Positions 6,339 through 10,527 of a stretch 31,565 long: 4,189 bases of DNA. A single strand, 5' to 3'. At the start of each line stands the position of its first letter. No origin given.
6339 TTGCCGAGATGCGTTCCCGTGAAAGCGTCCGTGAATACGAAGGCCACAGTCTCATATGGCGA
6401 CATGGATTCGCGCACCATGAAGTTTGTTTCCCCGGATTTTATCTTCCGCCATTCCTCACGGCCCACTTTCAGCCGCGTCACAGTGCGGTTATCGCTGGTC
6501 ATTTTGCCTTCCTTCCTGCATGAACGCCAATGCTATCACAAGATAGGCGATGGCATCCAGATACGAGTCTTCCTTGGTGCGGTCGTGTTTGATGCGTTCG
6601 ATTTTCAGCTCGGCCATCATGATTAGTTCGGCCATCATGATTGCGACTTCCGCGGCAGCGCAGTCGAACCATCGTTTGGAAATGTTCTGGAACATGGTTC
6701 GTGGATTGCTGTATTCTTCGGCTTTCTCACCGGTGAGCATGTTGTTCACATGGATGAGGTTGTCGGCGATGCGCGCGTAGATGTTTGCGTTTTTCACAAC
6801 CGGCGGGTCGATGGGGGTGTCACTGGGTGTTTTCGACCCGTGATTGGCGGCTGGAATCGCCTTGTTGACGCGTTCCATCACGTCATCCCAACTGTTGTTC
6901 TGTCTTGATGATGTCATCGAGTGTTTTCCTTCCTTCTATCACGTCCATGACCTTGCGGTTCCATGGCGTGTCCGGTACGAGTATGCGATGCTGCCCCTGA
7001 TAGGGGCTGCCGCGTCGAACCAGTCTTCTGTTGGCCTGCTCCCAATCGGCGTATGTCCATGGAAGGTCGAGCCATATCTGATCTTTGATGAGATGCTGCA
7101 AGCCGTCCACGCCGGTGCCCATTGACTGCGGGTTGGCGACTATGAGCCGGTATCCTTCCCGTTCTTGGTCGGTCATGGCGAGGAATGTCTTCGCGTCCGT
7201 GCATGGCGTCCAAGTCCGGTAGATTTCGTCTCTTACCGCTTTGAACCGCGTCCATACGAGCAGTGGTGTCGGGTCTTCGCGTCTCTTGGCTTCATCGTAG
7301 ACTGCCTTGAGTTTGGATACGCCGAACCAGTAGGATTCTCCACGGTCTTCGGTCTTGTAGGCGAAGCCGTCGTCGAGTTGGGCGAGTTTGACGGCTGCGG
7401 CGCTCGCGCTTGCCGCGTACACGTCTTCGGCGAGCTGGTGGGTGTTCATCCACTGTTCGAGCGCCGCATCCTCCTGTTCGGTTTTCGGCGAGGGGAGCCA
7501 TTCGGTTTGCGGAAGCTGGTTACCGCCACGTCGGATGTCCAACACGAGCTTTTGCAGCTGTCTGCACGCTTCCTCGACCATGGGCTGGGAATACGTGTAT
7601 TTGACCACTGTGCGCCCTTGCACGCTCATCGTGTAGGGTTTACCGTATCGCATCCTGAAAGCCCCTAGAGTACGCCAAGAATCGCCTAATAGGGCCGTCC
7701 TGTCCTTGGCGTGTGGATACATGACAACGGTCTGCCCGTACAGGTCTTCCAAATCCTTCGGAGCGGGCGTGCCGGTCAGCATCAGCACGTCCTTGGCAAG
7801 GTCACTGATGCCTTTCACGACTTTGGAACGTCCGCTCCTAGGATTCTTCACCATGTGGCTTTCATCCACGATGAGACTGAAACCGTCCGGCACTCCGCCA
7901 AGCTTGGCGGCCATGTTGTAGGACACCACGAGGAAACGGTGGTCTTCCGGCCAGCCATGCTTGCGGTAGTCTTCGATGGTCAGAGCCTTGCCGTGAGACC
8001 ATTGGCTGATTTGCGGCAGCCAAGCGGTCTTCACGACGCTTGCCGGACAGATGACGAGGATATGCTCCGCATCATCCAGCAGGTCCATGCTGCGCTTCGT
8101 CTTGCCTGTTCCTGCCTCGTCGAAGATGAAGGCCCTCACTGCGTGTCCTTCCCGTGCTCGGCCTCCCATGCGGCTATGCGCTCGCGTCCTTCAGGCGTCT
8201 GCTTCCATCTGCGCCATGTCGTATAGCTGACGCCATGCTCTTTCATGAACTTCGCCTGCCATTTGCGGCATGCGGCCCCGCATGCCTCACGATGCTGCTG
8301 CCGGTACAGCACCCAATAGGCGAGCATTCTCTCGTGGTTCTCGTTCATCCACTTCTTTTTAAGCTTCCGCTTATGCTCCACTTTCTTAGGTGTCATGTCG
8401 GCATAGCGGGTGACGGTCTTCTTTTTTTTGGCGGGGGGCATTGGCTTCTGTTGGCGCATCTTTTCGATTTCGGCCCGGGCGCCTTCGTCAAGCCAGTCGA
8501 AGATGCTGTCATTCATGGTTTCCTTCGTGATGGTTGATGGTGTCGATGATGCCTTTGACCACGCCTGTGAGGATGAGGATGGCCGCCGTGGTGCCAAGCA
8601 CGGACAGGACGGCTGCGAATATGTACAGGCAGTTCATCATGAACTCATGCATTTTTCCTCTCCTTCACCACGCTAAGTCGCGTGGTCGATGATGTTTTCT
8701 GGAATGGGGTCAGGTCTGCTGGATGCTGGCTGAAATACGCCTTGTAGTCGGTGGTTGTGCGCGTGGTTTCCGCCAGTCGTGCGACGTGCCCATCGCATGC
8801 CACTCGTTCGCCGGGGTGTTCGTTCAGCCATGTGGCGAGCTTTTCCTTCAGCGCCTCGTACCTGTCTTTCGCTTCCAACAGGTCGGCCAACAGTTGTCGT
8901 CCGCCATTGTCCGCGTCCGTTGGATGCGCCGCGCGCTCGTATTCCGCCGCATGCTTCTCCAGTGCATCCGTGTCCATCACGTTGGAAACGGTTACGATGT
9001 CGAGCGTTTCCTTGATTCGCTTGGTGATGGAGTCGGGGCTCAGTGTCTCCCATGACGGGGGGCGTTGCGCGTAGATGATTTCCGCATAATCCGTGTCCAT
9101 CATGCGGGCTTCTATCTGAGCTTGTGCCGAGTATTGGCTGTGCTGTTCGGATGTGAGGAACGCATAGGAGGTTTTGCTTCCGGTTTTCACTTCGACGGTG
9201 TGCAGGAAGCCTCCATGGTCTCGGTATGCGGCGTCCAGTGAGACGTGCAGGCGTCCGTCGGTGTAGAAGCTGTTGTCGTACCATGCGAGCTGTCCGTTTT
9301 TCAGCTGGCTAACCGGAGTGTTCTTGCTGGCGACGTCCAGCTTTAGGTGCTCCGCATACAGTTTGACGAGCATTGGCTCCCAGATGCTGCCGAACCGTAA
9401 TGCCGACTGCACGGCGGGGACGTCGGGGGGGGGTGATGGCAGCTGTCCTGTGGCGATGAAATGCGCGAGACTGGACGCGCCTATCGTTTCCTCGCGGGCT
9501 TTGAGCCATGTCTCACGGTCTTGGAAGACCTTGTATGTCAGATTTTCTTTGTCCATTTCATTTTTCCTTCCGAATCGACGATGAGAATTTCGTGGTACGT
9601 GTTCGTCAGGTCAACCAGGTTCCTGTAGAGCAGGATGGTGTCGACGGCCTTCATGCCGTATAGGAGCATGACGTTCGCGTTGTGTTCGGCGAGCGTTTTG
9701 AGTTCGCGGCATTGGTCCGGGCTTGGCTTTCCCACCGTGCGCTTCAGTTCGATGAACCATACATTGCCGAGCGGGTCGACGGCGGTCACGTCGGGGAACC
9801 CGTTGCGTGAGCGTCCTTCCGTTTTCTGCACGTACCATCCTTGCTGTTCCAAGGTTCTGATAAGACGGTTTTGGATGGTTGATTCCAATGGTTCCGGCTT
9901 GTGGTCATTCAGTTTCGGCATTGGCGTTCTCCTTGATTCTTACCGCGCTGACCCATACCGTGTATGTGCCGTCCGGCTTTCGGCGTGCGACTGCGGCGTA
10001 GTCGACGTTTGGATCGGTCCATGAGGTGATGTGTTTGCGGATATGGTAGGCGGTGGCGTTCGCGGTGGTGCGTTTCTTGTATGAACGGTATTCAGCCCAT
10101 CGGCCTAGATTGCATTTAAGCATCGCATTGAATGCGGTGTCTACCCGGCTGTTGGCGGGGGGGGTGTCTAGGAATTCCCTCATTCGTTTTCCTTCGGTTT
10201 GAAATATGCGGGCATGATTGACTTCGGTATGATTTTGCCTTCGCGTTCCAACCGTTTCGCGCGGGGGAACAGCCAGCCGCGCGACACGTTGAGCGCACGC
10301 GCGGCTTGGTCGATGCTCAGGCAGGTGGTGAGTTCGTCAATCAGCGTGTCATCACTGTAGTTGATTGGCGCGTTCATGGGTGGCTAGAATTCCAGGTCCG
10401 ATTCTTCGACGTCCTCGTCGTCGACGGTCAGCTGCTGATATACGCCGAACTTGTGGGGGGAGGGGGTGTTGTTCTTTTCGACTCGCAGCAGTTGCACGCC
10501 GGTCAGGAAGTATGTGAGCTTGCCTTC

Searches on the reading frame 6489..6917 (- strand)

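Call 34: search_protein_families(library=pfam, proteins=[window:6489-6917:-], max_evalue=0.1)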
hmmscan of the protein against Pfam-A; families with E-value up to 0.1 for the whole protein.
window:6489-6917:- (142 aa): 2 families
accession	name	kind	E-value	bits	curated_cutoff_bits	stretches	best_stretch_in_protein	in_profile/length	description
PF19905.4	DUF6378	-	5.1e-10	39.9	27.1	1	56-129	5-77/81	Domain of unknown function (DUF6378)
PF01432.26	Peptidase_M3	-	0.073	12.8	27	0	73-119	258-305/457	Peptidase family M3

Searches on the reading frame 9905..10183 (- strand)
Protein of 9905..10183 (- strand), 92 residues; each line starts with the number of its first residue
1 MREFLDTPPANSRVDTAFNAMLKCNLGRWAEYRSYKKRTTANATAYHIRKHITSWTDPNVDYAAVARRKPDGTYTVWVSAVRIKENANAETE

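Call 13: search_protein_families(library=pfam, proteins=[window:9905-10183:-], max_evalue=0.01)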
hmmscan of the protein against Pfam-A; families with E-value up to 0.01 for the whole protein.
window:9905-10183:- (92 aa): 0 families

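Call 14: search_protein_families(library=phrogs, proteins=[window:9905-10183:-], max_evalue=0.01)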
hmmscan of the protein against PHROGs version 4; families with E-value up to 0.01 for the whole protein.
window:9905-10183:- (92 aa): 1 family
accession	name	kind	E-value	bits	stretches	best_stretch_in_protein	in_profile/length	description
phrog_2660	-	unknown function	0.0013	19.4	1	13-86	140-213/265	-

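Call 98: search_protein_families(library=pfam, proteins=[window:9905-10183:-], max_evalue=0.05)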
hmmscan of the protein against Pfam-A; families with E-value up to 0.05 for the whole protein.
window:9905-10183:- (92 aa): 1 family
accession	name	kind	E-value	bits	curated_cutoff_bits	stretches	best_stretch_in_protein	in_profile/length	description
PF18981.6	InlK_D3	-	0.05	14.1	25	0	34-88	10-66/75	Internalin K domain (D3/D4)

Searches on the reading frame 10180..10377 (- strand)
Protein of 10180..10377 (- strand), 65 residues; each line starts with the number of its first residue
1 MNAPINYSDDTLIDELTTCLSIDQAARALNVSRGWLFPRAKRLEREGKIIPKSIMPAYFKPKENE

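Call 13: search_protein_families(library=pfam, proteins=[window:10180-10377:-], max_evalue=0.01)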
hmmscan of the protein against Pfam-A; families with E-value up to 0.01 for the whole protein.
window:10180-10377:- (65 aa): 0 families

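Call 14: search_protein_families(library=phrogs, proteins=[window:10180-10377:-], max_evalue=0.01)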
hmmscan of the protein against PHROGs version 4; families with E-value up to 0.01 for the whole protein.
window:10180-10377:- (65 aa): 0 families

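Call 65: search_solved_structures(query=window:10183-10377:-, max_evalue=10)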
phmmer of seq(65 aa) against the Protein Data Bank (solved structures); distinct sequences matched with E-value up to 10: 1.
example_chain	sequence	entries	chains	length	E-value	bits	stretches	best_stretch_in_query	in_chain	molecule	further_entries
8ap6_H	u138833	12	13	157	0.098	16.2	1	22-63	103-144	ATPTB4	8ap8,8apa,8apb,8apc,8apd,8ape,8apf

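Call 77: find_homologous_proteins(query=window:10183-10377:-, max_evalue=0.001)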
Query seq(65 aa) (65 aa): 21 proteins with E <= 0.001 among 21 candidates.
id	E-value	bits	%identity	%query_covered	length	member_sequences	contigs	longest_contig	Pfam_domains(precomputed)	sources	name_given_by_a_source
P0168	1.2e-33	131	94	100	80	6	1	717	-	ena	-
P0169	3.7e-31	123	89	100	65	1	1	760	-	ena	-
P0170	2.7e-30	120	85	100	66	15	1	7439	-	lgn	-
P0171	4.9e-30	119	89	100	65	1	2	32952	-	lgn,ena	-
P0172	5.5e-30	119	83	100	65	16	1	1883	-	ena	-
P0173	8.9e-30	119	85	100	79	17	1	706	-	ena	-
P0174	3.6e-29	117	83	100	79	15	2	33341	-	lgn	-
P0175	6.1e-29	116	82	100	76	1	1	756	-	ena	-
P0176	1.1e-28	115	82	100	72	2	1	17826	-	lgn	-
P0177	6.5e-28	113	82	100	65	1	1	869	-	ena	-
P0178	2.0e-27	111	78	100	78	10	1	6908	-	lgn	-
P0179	1.2e-26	109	75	100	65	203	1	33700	-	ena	-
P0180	5.0e-25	104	72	100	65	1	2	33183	-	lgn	-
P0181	1.3e-24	102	75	100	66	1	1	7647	-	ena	-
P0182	1.4e-24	102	78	92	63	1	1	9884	-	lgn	-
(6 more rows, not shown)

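Call 84: predict_structure(alignment_id=A3)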
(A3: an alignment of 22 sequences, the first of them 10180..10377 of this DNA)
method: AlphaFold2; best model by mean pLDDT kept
length: 65 residues; sequences in the alignment: 22
mean_pLDDT: 72.3   pTM: 0.51
mean pLDDT of the five models: 72.3, 71.9, 71.8, 70.6, 70.2
residues with pLDDT >= 90: 0; 70-90: 43; 50-70: 11; < 50: 11
segments of 3 or more residues with pLDDT < 50: 59-65
pLDDT, mean of each block of 10 residues (from residue 1): 66 83 84 84 80 50 43
secondary structure, 60 per line:
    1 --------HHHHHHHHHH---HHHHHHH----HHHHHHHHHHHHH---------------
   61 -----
elements in order: H9-18 H22-28 H33-45

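Call 87: fold_search(model_id=the predicted structure, library=pdb)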
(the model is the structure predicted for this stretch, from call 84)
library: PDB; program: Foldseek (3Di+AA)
matches with E <= 10: 908; with E <= 0.001: 0
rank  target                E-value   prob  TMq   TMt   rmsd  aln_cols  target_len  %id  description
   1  7dwo_A                2.8e-01  0.92  0.48  0.13   3.8        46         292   26  Crystal structure of Vibrio fischeri DarR in complex with DNA reveals the transcriptional activation mechanism of LTTR (released 2021-07-07)
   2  3fzv_C                3.7e-01  0.82  0.48  0.14   5.0        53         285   28  Crystal structure of PA01 protein, putative LysR family transcriptional regulator from Pseudomonas aeruginosa (released 2009-03-10)
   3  6xtu_A                4.2e-01  0.93  0.48  0.13   2.8        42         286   28  FULL-LENGTH LTTR LYSG FROM CORYNEBACTERIUM GLUTAMICUM (released 2020-10-07)
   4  7dwn_A                4.2e-01  0.85  0.48  0.13   3.9        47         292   26  Crystal structure of Vibrio fischeri DarR in complex with DNA reveals the transcriptional activation mechanism of LTTR (released 2021-07-07)
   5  3fzv_B                4.2e-01  0.82  0.49  0.14   5.4        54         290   26  Crystal structure of PA01 protein, putative LysR family transcriptional regulator from Pseudomonas aeruginosa (released 2009-03-10)
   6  5y9s_B                4.5e-01  0.90  0.49  0.14   3.7        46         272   22  Crystal structure of VV2_1132, a LysR family transcriptional regulator (released 2018-03-28)
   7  2efo                  4.5e-01  0.85  0.48  0.23   3.1        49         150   28  Crystal structure of Tyr77 to Ala of ST1022 from Sulfolobus tokodaii 7 (released 2008-02-26)
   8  4x6g_E                4.5e-01  0.84  0.47  0.12   3.8        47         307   23  Full-length OxyR C199D from pseudomonas aeruginosa (released 2015-04-29)
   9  3k1n_B                4.5e-01  0.82  0.45  0.12   3.5        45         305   22  Crystal Structure of full-length BenM (released 2010-09-29)
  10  8q90_A                5.1e-01  0.94  0.53  0.25   1.8        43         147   32  Halophilic Lrp transcription factor (released 2024-01-31)
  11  8wpa_D                5.1e-01  0.82  0.48  0.37   4.8        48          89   19  Crystal Structure of the Acinetobacter baumannii LysR family regulator AceR DNA-binding domain (H32) (released 2025-04-16)
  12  6xtv_A                5.1e-01  0.72  0.42  0.11   3.4        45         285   31  FULL-LENGTH LTTR LYSG FROM CORYNEBACTERIUM GLUTAMICUM WITH BOUND EFFECTOR ARG (released 2020-10-07)
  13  3isp_B                5.4e-01  0.90  0.52  0.15   3.7        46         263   22  Crystal structure of ArgP from Mycobacterium tuberculosis (released 2010-02-16)
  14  8wpa_A                5.4e-01  0.89  0.51  0.40   4.6        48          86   19  Crystal Structure of the Acinetobacter baumannii LysR family regulator AceR DNA-binding domain (H32) (released 2025-04-16)
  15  3k1m_B                5.4e-01  0.80  0.46  0.12   3.5        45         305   22  Crystal Structure of full-length BenM, R156H mutant (released 2010-09-29)
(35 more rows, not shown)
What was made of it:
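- On Regulator arrays at divergent phage/plasmid promoters (Cox/Apl, omega type): The 65-aa protein models as a three-helix HTH-like domain, with weak Foldseek scores (calls 84, 87).
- A small HTH-like protein is encoded in the leftward operon (calls 84, 87).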
